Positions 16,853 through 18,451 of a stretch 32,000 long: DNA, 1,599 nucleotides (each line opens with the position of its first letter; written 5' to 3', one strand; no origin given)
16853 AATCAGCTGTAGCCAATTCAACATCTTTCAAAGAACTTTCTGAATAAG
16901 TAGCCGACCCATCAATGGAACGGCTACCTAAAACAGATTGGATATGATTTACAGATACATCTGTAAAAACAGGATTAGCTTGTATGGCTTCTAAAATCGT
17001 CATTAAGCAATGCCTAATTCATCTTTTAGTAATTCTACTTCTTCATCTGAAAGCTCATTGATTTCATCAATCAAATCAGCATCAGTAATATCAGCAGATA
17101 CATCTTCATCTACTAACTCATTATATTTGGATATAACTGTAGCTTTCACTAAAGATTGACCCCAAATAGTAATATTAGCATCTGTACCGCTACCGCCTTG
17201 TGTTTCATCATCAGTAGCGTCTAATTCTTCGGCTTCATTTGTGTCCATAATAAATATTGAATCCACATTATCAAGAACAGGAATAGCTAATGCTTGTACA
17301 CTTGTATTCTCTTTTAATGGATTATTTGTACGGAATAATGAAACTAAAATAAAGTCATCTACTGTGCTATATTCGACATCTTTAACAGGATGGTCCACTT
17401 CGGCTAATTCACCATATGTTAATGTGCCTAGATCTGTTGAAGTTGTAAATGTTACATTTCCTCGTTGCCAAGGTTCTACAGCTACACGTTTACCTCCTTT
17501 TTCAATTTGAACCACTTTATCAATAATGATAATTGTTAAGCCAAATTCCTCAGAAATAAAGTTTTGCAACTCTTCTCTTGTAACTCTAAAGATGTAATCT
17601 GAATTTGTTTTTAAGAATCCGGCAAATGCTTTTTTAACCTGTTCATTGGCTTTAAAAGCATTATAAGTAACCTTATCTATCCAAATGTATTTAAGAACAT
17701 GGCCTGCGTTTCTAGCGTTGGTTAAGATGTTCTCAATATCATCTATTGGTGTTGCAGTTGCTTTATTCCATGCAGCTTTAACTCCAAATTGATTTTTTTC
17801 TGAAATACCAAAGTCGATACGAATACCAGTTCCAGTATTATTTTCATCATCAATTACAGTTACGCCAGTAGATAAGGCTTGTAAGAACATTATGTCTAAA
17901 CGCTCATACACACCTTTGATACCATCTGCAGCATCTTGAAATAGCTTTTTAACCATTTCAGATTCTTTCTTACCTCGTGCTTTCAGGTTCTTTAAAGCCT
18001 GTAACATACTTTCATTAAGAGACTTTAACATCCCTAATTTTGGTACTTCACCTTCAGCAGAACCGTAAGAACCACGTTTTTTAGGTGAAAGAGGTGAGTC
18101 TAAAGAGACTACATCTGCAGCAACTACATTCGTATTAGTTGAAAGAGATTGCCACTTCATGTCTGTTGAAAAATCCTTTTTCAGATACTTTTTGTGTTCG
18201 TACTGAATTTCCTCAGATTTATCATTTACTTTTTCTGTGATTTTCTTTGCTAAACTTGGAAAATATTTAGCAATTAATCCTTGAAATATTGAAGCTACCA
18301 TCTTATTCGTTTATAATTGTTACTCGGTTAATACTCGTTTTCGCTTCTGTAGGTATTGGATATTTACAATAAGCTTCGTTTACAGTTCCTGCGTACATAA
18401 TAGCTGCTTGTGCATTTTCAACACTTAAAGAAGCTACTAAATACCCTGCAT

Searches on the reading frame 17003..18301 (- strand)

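Call 49: search_protein_families(library=phrogs, proteins=[window:17003-18301:-], max_evalue=0.001)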
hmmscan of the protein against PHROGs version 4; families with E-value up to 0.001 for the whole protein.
window:17003-18301:- (432 aa): 2 families
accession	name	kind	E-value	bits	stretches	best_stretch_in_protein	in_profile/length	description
phrog_29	-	head and packaging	1.8e-45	156.9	1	45-420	59-426/439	major head protein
phrog_1005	-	head and packaging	6.7e-05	23.3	1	175-280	146-244/315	major head protein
